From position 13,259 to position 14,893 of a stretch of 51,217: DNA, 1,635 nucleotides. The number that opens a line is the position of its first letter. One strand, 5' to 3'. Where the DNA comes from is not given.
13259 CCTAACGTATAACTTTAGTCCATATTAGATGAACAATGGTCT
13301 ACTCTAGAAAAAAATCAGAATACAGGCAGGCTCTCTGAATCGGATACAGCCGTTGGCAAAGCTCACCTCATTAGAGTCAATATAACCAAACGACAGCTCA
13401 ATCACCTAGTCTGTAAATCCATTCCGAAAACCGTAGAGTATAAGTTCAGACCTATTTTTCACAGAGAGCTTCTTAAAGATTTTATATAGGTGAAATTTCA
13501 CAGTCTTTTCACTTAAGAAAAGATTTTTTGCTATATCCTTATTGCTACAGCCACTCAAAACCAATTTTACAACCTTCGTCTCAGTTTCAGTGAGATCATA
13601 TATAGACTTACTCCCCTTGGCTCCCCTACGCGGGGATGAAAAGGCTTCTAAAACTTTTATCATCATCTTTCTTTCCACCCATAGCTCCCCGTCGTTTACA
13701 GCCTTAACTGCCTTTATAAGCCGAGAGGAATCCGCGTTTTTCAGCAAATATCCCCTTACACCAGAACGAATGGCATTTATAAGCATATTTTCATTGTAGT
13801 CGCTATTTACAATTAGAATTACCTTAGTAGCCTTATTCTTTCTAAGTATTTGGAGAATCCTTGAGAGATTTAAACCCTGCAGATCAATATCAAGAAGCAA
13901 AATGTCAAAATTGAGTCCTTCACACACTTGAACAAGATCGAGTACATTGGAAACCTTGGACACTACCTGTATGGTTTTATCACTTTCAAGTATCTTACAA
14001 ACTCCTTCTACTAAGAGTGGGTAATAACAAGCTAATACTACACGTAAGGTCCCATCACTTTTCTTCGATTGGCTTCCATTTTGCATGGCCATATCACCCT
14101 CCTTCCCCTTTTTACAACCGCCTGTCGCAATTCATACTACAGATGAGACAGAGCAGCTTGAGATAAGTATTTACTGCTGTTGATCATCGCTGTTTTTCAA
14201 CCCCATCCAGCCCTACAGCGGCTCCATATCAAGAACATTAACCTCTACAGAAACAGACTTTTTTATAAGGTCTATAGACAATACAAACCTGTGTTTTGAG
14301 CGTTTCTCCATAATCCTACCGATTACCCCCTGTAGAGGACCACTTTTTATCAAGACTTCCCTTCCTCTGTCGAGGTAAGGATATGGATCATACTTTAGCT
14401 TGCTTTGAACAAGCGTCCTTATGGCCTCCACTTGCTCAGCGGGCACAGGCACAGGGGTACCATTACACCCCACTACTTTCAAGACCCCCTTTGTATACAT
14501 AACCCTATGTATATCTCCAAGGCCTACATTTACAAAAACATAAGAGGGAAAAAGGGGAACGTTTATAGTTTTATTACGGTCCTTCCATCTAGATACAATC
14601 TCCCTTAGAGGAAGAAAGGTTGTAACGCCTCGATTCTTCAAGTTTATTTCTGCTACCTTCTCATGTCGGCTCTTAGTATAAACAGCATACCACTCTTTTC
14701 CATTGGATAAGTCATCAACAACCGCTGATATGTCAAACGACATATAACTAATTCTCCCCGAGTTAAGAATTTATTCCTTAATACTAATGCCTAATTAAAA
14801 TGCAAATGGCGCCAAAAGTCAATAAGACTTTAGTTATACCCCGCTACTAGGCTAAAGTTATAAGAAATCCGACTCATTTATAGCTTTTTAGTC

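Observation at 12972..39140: Recurrent GACT-WW-AGTC box marks promoters in both glycan blocks (putative regulon of the local LuxR-type protein)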

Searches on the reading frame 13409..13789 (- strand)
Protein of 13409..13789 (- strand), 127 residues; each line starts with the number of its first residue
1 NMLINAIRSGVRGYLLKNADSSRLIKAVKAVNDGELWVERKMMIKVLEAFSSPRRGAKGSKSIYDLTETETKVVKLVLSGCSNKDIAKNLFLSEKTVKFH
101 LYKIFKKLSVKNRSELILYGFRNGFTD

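Call 52: search_solved_structures(query=window:13409-13789:-, max_evalue=0.000001, show_alignments=5)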
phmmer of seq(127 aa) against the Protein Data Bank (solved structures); distinct sequences matched with E-value up to 0.000001: 17.
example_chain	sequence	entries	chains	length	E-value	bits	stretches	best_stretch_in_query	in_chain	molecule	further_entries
3kln_A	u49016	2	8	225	1.5e-16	64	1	15-122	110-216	Transcriptional regulator, LuxR family | Transcriptional regulator VpsT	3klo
5hev_A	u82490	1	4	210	3.4e-16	62.8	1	5-125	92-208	Response regulator protein VraR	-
1a04_A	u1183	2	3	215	2.9e-13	53.4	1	3-118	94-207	NITRATE/NITRITE RESPONSE REGULATOR PROTEIN NARL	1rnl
4gvp_A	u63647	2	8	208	2.5e-12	50.4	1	5-124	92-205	Response regulator protein vraR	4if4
7ve6_A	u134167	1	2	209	2.5e-12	50.4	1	5-124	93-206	Response regulator protein VraR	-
4yn8_A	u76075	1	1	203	1.4e-11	48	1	4-117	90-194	Response regulator ChrA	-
3c3w_A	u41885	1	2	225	3.5e-11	46.7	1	3-119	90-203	TWO COMPONENT TRANSCRIPTIONAL REGULATORY PROTEIN DEVR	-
4ldz_A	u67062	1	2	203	6.7e-11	45.8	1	5-121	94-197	Transcriptional regulatory protein DesR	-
4wt0_B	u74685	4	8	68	9.9e-11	45.2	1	65-125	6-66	Response regulator receiver domain protein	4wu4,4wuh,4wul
4wsz_A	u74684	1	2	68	5.1e-10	42.9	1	65-125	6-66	Response regulator receiver domain protein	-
7x1k_A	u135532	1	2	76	1.4e-09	41.5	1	62-125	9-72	Chemotaxis protein CheY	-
2rnj_A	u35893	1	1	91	7.5e-09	39.2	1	60-124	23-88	Response regulator protein vraR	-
7ve4_A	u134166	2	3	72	7.7e-09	39.1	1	62-124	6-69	DNA-binding response regulator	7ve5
1fse_A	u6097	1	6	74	8.7e-08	35.7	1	66-124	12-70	GERE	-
1je8_A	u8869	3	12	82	1.7e-07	34.8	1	58-119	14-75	Nitrate/Nitrite Response Regulator Protein NARL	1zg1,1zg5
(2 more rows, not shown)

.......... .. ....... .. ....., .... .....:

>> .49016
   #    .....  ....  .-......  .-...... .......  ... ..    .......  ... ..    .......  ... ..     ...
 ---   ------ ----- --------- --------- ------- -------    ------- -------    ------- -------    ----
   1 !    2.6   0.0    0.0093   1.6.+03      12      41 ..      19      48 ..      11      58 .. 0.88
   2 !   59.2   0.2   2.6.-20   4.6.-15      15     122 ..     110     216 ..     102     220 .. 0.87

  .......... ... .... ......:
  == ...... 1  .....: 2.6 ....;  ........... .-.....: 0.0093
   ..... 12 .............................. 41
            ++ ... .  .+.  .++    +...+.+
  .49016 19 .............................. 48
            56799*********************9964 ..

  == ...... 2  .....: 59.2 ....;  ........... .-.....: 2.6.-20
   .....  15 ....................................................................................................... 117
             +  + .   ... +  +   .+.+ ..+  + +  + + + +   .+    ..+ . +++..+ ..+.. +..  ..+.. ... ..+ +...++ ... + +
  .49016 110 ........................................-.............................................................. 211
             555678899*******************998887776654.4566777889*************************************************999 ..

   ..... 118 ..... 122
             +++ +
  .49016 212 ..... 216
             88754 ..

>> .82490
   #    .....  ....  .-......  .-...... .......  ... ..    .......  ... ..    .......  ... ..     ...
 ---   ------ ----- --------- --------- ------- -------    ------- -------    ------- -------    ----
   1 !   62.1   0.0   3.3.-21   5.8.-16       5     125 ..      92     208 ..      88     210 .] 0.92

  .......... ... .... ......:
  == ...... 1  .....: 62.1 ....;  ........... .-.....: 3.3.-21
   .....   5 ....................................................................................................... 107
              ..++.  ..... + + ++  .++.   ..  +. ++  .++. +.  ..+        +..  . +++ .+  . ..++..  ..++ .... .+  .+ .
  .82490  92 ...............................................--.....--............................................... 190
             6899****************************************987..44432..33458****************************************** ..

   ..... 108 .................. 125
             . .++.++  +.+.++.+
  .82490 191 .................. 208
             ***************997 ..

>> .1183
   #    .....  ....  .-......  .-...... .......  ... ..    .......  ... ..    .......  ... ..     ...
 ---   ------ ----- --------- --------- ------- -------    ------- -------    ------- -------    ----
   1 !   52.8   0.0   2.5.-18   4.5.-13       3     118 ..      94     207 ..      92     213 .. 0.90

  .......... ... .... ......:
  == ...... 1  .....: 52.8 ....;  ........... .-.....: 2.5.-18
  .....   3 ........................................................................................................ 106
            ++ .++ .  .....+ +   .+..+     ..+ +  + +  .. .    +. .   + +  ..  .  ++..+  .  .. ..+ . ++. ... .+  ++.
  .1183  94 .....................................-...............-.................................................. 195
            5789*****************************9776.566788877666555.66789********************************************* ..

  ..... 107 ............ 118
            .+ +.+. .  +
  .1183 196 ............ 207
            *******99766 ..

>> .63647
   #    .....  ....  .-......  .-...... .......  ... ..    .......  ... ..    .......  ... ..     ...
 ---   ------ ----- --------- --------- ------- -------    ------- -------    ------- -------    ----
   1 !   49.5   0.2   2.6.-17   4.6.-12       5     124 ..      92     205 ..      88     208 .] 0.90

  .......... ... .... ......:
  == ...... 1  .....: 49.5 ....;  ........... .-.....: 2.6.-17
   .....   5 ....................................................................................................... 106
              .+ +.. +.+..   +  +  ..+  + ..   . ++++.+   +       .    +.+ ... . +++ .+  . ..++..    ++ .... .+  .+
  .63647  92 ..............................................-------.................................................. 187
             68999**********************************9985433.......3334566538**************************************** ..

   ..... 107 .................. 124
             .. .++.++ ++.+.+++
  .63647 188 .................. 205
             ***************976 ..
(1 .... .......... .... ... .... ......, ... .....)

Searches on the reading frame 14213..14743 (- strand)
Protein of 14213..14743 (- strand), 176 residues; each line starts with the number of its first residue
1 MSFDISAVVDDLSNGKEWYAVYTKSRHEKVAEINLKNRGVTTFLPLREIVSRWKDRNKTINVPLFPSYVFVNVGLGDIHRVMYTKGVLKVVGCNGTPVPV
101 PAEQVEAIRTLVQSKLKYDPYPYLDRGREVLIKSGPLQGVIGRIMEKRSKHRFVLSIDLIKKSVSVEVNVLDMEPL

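Call 9: search_protein_families(library=pfam, proteins=[window:14213-14743:-])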
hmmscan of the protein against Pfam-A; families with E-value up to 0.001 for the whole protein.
window:14213-14743:- (176 aa): 1 family
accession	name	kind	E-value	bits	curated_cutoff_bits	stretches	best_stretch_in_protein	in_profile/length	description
PF02357.24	NusG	-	1.5e-21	77.2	22.2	1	16-109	1-93/93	Transcription termination factor nusG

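Call 42: search_protein_families(library=ncbifam, proteins=[window:14213-14743:-], max_evalue=0.01)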
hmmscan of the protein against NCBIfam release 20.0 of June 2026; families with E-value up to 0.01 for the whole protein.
window:14213-14743:- (176 aa): 5 families
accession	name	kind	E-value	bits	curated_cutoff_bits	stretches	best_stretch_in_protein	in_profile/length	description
NF033644.1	antiterm_UpxY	subfamily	3.3e-36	124.7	100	1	18-169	1-160/164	UpxY family transcription antiterminator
TIGR01955.1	RfaH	equivalog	1.6e-25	89.9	144.5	1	18-173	1-158/159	transcription/translation regulatory transformer protein RfaH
NF006534.0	PRK09014.1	equivalog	1.2e-19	70.8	124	1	16-169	2-155/162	transcription/translation regulatory transformer protein RfaH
NF033641.1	antiterm_LoaP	exception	4.2e-16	59.5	125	1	18-170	1-161/166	antiterminator LoaP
TIGR00922.1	nusG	equivalog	3.7e-11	43.2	135.7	1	18-172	1-168/172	transcription termination/antitermination protein NusG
